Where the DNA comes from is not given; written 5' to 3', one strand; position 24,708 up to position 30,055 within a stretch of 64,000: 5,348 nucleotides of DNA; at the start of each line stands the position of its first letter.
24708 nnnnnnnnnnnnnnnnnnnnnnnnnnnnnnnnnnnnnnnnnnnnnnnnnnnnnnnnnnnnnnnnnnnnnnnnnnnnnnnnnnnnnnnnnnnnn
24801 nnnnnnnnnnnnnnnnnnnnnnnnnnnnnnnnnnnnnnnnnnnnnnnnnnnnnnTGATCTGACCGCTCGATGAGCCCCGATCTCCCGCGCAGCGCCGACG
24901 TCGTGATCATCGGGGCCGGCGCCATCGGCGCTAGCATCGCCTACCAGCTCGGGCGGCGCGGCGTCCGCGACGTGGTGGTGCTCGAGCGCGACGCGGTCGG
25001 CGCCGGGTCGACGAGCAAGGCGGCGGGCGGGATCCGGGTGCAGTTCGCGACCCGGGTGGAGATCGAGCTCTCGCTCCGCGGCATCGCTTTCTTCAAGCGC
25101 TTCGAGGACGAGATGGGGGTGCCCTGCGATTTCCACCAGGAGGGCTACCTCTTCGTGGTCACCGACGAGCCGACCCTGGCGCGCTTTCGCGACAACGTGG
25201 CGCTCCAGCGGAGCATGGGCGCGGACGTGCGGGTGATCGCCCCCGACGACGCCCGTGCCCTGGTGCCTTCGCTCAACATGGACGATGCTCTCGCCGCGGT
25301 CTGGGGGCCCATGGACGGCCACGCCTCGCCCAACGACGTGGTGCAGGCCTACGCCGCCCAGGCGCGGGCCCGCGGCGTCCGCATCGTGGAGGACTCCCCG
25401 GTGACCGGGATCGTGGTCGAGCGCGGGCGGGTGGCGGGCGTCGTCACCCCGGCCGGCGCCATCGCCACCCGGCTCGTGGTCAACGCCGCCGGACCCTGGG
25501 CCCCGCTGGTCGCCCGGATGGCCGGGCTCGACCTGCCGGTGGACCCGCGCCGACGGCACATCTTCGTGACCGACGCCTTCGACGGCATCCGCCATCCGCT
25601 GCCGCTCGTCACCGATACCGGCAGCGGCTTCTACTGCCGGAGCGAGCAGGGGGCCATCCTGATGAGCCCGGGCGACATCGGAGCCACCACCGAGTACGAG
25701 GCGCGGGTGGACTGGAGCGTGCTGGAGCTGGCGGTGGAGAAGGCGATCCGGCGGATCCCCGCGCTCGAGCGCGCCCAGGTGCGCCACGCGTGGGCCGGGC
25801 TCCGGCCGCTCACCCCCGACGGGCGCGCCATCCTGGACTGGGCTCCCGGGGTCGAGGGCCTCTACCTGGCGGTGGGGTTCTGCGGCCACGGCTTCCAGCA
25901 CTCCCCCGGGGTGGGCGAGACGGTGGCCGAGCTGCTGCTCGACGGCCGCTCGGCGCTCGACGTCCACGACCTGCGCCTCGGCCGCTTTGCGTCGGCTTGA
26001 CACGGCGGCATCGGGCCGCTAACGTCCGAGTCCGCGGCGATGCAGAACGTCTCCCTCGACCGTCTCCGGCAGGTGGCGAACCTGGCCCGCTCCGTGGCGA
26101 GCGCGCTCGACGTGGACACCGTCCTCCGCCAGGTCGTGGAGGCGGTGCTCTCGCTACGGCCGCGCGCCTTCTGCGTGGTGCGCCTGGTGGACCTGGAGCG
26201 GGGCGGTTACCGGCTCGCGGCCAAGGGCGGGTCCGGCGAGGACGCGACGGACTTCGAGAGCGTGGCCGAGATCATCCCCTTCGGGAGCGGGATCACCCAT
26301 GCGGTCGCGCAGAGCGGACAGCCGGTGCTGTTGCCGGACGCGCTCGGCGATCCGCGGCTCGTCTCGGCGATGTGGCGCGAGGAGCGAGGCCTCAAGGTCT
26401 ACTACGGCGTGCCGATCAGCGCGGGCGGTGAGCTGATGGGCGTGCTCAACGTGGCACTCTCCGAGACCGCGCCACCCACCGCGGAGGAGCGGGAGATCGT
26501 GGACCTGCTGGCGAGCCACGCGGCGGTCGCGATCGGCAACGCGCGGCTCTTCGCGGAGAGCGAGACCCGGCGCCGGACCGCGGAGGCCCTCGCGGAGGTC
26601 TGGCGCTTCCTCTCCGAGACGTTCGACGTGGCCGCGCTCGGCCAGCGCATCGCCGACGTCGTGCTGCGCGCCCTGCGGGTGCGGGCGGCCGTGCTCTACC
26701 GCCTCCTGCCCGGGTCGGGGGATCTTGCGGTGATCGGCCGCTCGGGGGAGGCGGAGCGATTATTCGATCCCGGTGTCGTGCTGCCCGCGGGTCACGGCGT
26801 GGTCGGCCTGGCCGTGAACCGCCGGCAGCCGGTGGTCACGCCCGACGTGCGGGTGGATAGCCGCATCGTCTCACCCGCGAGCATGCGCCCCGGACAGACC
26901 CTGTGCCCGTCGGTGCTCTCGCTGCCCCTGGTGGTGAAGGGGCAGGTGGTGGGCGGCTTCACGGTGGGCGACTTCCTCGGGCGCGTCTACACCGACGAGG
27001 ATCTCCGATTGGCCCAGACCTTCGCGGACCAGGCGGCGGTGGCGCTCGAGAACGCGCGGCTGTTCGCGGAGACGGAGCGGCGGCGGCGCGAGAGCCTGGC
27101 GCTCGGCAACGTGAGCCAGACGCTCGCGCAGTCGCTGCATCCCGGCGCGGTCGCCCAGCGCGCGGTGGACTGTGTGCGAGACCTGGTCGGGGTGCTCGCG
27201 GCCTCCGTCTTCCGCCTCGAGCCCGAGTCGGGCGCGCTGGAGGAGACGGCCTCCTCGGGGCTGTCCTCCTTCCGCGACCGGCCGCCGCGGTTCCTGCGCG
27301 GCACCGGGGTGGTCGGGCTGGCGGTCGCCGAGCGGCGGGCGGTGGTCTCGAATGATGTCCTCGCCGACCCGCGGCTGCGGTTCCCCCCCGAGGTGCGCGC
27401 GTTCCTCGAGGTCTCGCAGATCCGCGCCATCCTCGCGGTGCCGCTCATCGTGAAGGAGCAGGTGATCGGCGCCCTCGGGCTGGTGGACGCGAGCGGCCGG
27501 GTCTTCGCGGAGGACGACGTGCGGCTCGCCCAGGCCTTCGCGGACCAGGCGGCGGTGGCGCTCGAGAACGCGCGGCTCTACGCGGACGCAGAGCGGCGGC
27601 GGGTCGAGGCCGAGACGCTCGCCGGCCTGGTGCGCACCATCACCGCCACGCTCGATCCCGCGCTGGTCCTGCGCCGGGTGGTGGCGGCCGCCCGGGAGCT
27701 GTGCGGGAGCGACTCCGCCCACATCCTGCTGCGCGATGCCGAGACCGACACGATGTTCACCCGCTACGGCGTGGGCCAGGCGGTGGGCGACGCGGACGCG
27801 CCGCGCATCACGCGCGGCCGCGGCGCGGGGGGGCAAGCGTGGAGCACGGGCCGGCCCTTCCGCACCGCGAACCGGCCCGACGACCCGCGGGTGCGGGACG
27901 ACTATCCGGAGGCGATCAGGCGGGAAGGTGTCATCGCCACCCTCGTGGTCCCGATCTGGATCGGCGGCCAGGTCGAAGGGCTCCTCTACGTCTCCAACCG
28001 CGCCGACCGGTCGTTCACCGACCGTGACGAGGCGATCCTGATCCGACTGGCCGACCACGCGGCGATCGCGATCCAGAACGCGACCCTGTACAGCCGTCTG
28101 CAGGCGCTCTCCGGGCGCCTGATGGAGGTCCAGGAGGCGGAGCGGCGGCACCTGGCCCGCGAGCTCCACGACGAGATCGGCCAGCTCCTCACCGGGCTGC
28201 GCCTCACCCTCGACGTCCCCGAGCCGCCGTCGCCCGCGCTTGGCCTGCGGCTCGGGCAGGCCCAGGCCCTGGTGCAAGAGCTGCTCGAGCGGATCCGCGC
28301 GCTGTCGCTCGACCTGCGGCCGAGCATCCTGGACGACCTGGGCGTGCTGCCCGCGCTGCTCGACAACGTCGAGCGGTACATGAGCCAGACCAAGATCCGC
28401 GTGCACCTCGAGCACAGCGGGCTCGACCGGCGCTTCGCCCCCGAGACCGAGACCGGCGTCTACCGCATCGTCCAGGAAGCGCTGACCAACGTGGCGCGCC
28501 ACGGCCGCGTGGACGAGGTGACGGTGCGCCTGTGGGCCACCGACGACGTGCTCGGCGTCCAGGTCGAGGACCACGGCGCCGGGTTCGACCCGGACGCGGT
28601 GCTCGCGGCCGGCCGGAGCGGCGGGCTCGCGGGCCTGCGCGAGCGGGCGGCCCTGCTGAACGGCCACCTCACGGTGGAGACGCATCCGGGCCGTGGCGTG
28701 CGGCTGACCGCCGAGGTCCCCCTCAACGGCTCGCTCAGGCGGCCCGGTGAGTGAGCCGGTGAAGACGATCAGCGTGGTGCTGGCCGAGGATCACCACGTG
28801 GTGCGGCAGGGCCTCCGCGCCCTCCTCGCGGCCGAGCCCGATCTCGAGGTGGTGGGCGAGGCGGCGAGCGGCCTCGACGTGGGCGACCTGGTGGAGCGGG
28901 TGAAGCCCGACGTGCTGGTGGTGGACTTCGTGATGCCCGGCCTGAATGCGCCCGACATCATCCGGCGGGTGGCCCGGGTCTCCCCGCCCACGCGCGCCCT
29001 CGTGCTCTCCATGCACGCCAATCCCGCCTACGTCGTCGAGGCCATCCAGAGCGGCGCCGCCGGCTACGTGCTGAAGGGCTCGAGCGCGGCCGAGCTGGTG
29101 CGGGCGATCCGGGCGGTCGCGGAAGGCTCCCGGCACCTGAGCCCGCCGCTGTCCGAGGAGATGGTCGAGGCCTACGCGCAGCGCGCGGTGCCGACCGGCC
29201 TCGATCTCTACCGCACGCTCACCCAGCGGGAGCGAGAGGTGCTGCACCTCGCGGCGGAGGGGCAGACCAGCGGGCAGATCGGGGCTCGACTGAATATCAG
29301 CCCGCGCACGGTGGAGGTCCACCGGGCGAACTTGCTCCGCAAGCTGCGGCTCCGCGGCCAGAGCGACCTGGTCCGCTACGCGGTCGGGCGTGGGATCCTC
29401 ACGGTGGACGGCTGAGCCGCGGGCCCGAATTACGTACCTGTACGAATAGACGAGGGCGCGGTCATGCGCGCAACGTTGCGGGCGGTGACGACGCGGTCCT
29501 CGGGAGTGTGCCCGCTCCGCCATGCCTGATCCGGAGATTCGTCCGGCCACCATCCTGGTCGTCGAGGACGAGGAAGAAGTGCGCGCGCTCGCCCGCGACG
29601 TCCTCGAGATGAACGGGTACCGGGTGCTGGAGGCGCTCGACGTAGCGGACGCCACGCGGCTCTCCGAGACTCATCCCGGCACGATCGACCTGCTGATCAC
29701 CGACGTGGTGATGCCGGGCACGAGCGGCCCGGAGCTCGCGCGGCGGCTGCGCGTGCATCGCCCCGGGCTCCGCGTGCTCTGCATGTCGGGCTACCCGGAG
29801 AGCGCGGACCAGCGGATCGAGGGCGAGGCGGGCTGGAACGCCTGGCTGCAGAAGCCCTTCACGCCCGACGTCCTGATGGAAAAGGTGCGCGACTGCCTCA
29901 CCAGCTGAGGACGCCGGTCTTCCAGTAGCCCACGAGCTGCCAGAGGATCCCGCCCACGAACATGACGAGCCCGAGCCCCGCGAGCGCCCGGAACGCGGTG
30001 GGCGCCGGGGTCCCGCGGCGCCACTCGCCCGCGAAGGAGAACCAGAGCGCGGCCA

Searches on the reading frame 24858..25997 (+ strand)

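Call 66: search_protein_families(library=pfam, proteins=[window:24858-25997:+], max_evalue=0.00001)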
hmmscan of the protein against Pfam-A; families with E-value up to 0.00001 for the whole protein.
window:24858-25997:+ (380 aa): 4 families
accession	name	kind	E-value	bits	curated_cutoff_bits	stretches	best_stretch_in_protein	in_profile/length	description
PF01266.30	DAO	-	1.4e-79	268.6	27.9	1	14-359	1-353/353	FAD dependent oxidoreductase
PF00890.30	FAD_binding_2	-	4.6e-06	26.5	20.4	0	14-198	1-181/414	FAD binding domain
PF13738.12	Pyr_redox_3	-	5.7e-06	26.2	30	0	16-49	1-34/305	Pyridine nucleotide-disulphide oxidoreductase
PF13450.12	NAD_binding_8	-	7.7e-06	26.5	21.9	0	17-66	1-50/68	NAD(P)-binding Rossmann-like domain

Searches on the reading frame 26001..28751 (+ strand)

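Call 66: search_protein_families(library=pfam, proteins=[window:26001-28751:+], max_evalue=0.00001)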
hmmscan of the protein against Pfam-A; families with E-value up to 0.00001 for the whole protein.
window:26001-28751:+ (917 aa): 7 families
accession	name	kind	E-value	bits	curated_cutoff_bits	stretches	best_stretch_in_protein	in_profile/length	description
PF13185.12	GAF_2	-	1.4e-71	239.5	28.6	4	383-522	6-136/136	GAF domain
PF01590.32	GAF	-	2.1e-67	226.2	22.4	4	383-521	4-133/133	GAF domain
PF13492.12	GAF_3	-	3.9e-26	92.4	27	1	437-523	56-129/129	GAF domain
PF02518.31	HATPase_c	-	2.1e-14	54.3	26.4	1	817-909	3-110/111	Histidine kinase-, DNA gyrase B-, and HSP90-like ATPase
PF07730.19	HisKA_3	-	1.7e-10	41.7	24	1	714-776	1-67/68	Histidine kinase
PF13581.12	HATPase_c_2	-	1.6e-06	28.5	27.4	1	815-872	27-89/127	Histidine kinase-like ATPase domain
PF11849.14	DUF3369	-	2e-06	28.6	27.2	0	330-357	140-167/168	Domain of unknown function (DUF3369)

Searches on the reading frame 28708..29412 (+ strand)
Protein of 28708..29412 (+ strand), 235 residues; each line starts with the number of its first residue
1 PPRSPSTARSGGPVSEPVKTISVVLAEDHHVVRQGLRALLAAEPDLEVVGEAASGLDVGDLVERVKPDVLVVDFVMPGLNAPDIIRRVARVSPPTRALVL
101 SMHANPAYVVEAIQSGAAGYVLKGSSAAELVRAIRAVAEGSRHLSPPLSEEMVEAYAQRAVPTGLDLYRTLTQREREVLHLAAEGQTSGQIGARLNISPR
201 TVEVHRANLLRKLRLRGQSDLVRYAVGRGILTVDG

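Call 66: search_protein_families(library=pfam, proteins=[window:28708-29412:+], max_evalue=0.00001)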
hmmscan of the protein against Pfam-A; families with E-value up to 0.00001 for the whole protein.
window:28708-29412:+ (235 aa): 3 families
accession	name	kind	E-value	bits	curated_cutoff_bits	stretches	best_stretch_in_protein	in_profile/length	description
PF00072.30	Response_reg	-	3.8e-21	75.8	30.2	1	23-135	1-111/111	Response regulator receiver domain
PF00196.25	GerE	-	1.5e-20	73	23.5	1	170-225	2-57/57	Bacterial regulatory proteins, luxR family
PF08281.18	Sigma70_r4_2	-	4.6e-06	26.6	25.7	0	169-213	9-54/54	Sigma-70, region 4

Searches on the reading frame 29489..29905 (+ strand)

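Call 66: search_protein_families(library=pfam, proteins=[window:29489-29905:+], max_evalue=0.00001)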
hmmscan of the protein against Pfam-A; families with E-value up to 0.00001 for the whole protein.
window:29489-29905:+ (139 aa): 1 family
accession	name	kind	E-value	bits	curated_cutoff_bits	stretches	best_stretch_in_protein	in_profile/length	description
PF00072.30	Response_reg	-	2.6e-21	76.3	30.2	1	22-134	1-111/111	Response regulator receiver domain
